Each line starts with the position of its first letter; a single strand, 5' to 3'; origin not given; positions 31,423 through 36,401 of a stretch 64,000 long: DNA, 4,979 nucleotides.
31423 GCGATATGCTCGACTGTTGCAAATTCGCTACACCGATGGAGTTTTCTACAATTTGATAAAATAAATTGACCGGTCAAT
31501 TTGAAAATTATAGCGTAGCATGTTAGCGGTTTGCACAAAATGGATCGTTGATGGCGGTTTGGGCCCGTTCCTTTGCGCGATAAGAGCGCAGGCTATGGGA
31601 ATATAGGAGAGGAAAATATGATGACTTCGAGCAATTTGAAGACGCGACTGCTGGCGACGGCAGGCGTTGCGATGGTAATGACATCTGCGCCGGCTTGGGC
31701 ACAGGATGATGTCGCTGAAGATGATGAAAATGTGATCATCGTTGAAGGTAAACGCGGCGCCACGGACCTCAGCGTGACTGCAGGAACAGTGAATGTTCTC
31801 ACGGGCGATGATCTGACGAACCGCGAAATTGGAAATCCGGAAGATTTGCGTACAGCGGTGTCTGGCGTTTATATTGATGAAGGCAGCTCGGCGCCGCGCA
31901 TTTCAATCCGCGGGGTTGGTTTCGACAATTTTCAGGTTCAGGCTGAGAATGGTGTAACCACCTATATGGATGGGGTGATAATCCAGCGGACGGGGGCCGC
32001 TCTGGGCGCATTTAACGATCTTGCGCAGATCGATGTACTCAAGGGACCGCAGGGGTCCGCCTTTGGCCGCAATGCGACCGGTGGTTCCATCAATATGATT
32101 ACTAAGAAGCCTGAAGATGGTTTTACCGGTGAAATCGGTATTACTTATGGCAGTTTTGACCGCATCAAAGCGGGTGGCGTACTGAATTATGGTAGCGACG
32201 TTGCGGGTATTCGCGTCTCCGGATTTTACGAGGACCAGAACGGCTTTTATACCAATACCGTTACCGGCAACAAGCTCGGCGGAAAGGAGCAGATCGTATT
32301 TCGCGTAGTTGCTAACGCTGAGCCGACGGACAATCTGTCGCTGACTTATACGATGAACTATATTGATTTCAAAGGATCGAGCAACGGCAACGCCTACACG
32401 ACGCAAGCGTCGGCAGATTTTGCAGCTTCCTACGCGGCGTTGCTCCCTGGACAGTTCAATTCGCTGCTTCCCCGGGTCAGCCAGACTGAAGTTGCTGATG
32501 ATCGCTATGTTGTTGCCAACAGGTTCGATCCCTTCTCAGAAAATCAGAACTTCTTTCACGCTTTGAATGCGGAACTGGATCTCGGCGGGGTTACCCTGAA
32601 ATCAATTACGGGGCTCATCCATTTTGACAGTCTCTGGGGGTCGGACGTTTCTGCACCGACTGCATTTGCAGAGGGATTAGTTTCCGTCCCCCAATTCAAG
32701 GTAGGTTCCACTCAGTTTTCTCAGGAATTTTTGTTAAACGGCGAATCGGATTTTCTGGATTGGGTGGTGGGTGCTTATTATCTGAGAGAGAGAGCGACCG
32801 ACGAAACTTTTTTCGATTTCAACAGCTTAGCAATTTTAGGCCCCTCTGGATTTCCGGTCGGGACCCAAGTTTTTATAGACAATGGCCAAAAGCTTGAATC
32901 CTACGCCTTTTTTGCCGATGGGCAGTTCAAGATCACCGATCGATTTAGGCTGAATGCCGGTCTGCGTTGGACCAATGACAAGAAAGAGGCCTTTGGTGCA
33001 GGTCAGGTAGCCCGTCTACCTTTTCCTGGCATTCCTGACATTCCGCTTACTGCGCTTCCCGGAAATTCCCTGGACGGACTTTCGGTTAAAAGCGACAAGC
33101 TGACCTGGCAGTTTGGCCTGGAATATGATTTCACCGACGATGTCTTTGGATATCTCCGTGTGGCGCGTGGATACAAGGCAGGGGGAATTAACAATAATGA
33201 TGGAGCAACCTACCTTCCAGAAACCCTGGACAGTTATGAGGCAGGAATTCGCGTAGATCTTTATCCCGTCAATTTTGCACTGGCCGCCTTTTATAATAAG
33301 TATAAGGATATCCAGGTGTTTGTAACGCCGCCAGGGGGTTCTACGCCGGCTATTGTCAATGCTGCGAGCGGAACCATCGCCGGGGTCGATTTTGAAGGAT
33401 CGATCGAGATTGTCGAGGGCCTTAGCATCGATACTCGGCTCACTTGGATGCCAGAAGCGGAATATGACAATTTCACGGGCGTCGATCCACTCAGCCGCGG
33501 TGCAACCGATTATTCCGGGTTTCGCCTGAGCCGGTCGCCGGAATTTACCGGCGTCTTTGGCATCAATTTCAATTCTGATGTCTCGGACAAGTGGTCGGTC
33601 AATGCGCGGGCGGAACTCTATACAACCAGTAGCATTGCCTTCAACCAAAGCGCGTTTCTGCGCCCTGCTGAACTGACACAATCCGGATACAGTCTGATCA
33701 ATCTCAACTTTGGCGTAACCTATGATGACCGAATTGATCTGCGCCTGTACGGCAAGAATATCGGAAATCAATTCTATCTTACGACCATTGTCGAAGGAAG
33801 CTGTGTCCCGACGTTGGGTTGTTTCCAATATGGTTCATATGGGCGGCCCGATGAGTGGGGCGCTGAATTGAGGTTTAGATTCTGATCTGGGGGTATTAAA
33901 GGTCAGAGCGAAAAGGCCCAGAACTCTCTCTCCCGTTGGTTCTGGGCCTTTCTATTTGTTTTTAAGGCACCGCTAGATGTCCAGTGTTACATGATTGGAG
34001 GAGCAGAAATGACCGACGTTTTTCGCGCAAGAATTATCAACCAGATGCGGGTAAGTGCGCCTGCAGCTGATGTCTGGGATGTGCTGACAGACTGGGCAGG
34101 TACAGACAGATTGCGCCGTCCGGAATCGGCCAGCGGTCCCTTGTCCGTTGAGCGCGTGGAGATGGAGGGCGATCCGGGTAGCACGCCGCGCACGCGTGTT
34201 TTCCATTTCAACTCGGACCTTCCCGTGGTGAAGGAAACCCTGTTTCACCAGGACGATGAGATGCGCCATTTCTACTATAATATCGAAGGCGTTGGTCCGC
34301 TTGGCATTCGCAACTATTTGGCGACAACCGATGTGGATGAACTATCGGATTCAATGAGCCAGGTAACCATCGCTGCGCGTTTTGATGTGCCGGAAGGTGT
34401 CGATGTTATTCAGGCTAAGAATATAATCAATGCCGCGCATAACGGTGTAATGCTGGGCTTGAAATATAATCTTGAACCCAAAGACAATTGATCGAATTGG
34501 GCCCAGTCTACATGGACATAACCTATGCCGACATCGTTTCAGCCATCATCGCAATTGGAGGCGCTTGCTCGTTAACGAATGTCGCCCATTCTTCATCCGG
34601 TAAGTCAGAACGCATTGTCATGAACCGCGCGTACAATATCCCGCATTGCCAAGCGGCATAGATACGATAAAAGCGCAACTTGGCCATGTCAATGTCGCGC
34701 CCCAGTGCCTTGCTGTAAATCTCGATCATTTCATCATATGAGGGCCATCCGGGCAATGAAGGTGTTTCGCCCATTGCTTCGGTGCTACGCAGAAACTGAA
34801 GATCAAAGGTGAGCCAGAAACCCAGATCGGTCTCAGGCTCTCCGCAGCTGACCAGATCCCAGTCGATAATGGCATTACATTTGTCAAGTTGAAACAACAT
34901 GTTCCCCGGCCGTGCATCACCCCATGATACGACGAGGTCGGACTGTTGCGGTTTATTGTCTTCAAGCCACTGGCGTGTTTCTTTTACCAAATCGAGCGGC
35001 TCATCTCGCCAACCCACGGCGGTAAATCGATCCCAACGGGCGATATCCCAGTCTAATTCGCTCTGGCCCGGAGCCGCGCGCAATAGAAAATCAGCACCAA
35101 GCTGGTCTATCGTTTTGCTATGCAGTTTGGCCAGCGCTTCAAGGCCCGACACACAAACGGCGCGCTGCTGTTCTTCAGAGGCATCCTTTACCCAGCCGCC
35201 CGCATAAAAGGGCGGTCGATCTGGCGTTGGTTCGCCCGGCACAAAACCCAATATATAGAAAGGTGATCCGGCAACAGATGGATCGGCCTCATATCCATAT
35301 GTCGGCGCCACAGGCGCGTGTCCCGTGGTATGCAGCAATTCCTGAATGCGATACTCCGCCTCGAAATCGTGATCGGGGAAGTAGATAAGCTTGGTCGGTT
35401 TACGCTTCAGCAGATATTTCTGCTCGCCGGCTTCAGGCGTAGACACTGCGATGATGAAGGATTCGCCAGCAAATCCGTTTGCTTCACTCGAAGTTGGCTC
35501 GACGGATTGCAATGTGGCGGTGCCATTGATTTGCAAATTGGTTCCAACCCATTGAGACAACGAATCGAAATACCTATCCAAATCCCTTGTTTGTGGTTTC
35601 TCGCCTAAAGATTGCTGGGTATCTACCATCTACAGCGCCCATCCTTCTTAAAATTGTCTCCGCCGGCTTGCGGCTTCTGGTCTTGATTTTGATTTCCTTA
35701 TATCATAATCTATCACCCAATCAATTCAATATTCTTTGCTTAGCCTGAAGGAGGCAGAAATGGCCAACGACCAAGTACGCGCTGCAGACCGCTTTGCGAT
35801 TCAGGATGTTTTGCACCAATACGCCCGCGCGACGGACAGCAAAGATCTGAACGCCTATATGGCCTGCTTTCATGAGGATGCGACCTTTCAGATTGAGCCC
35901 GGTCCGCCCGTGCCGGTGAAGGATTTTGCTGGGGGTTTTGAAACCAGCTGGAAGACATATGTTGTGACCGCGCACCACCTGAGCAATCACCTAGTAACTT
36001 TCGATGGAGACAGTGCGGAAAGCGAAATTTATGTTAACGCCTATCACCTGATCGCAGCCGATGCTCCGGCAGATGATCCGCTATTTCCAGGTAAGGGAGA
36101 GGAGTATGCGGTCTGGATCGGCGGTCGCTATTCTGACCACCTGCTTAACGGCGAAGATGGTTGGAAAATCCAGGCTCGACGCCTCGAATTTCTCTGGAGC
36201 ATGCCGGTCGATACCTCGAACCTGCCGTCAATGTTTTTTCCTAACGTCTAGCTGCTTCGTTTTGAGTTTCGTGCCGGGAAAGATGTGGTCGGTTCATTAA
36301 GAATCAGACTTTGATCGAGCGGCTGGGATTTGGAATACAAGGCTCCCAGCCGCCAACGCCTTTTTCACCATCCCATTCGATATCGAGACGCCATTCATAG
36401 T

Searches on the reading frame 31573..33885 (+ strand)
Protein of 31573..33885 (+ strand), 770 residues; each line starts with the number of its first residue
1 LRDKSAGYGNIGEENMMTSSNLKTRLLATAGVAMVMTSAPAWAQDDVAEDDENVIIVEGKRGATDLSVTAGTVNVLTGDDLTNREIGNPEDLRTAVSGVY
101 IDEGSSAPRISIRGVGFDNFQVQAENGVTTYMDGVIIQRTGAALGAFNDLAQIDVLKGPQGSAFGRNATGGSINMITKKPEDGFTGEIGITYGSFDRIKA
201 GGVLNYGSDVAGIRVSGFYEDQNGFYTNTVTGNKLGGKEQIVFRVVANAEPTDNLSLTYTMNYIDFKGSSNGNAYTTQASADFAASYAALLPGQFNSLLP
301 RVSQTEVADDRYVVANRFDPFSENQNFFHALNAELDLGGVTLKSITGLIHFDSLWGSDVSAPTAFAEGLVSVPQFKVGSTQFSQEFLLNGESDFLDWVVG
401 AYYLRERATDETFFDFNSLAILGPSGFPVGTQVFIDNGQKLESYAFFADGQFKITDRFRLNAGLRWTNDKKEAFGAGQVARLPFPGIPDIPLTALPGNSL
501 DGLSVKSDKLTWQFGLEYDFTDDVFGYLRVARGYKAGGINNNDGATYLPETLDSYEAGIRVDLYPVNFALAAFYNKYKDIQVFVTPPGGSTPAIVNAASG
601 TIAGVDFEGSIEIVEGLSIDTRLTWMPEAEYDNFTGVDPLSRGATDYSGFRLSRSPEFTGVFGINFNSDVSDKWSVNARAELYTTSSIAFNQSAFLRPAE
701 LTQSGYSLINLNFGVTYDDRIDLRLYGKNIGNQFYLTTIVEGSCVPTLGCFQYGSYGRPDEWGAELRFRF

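Call 48: search_protein_families(library=pfam, proteins=[window:31573-33885:+], max_evalue=0.00001)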
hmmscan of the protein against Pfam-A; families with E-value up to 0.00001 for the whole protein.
window:31573-33885:+ (770 aa): 2 families
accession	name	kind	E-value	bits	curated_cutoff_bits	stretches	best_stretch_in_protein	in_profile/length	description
PF00593.30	TonB_dep_Rec_b-barrel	-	2.2e-36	127.1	27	1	253-730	11-436/436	TonB dependent receptor-like, beta-barrel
PF07715.20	Plug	-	1.4e-12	48.5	23.9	1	68-171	4-106/107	TonB-dependent Receptor Plug Domain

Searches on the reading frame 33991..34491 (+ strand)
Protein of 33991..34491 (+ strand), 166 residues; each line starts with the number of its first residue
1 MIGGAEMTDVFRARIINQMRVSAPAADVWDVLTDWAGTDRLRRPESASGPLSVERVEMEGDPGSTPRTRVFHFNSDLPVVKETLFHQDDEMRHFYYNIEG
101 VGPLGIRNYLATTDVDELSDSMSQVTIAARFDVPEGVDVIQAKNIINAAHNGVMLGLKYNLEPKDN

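Call 48: search_protein_families(library=pfam, proteins=[window:33991-34491:+], max_evalue=0.00001)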
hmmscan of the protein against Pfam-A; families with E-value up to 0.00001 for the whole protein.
window:33991-34491:+ (166 aa): 1 family
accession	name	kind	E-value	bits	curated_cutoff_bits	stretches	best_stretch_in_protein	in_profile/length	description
PF10604.15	Polyketide_cyc2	-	6.3e-12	46.4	27.4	1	15-135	4-111/142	Polyketide cyclase / dehydrase and lipid transport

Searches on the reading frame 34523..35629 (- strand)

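Call 48: search_protein_families(library=pfam, proteins=[window:34523-35629:-], max_evalue=0.00001)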
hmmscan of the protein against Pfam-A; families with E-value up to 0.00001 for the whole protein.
window:34523-35629:- (368 aa): 1 family
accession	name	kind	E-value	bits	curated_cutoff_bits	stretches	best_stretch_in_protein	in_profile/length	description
PF01636.29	APH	-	6.9e-23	82.1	23.2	1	66-278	20-216/239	Phosphotransferase enzyme family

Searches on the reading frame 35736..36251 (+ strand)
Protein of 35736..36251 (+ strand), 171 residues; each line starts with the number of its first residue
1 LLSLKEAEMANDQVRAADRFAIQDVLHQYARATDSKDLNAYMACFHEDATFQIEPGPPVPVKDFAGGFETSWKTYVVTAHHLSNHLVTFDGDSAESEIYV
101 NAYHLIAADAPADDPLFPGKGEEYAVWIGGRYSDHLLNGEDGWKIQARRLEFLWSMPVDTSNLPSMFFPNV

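Call 76: search_protein_families(library=pfam, proteins=[window:35736-36251:+], max_evalue=0.0001)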
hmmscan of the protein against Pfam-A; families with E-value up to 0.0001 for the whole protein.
window:35736-36251:+ (171 aa): 2 families
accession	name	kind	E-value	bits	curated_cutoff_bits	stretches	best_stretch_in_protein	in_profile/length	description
PF13577.12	SnoaL_4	-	6.7e-26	91.2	24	1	15-149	2-126/126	SnoaL-like domain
PF12680.13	SnoaL_2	-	6.9e-05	23.8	27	1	27-101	2-74/102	SnoaL-like domain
